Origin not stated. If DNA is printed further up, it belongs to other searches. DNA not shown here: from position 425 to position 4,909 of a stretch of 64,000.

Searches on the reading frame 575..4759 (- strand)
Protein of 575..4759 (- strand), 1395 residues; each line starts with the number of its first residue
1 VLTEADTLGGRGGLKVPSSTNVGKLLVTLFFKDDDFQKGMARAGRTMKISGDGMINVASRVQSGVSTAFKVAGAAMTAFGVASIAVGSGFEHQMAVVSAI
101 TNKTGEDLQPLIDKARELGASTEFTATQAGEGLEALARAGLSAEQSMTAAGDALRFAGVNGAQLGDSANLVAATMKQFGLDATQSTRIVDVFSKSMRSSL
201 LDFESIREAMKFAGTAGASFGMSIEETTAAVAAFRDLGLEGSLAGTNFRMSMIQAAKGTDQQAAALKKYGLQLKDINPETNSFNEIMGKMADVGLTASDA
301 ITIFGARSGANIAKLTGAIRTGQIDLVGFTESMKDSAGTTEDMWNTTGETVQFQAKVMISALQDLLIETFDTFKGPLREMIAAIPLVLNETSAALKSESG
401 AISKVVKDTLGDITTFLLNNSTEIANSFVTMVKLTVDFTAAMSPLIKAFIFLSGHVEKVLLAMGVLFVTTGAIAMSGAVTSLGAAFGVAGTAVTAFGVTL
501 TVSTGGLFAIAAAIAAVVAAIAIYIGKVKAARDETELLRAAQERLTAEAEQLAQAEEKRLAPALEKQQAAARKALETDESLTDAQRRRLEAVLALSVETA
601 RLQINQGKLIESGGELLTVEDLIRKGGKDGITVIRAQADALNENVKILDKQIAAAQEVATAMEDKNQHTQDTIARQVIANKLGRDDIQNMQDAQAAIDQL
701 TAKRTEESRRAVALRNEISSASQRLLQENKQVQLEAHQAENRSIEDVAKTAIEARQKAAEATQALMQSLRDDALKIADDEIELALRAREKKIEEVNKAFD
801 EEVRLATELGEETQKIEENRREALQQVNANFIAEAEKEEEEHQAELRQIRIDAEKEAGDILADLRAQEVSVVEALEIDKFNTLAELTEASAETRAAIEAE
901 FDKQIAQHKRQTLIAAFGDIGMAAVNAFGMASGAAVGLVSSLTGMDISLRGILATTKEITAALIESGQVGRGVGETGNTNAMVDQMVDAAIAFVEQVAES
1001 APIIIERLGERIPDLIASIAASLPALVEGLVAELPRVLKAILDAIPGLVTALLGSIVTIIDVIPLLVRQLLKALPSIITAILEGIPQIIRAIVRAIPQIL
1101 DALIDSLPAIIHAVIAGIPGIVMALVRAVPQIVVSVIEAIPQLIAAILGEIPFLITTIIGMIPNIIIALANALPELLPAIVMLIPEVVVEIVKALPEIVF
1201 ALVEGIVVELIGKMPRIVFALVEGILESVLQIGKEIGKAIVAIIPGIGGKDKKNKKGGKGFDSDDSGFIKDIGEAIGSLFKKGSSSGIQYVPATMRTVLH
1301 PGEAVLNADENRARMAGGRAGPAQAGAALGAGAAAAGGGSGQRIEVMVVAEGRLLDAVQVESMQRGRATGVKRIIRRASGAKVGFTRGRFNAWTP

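Call 24: search_protein_families(library=phrogs, proteins=[window:575-4759:-], max_evalue=0.00001)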
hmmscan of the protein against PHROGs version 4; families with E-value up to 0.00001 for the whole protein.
window:575-4759:- (1395 aa): 25 families
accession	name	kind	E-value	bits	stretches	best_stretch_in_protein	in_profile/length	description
phrog_1533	-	tail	2.8e-72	244.9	1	35-832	200-968/1688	tail length tape measure protein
phrog_5493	-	tail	8.3e-51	174.4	2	823-1284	495-949/1102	tail length tape measure protein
phrog_9696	-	tail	5.9e-43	147.9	1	32-439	31-447/1415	tail length tape measure protein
phrog_5218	-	unknown function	2.6e-42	146.2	1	36-927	185-1034/1599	-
phrog_1272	-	tail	1.4e-41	143.4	2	40-535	220-683/1606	tail length tape measure protein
phrog_4704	-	tail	2.2e-40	139.9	1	37-387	169-521/625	tail length tape measure protein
phrog_991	-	tail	3.6e-39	135.2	1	38-523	241-665/1966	tail length tape measure protein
phrog_167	-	tail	3.7e-36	125.4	1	37-523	242-715/1555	tail length tape measure protein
phrog_28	-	tail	1.4e-33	117.6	1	40-873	216-1012/1228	tail length tape measure protein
phrog_38390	-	tail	1.7e-31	110.1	1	39-321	14-294/1029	tail length tape measure protein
phrog_19074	-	unknown function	4e-28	98.9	1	77-520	144-589/1384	-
phrog_58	-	tail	6.1e-24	85.5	2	34-524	277-644/1544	tail length tape measure protein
phrog_1293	-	tail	2e-22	79.9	1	34-536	136-639/1424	tail length tape measure protein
phrog_16692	-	unknown function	8.3e-20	71.8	1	55-290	145-386/1107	-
phrog_1204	-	tail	5e-18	65.4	1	913-1279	671-986/1483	tail protein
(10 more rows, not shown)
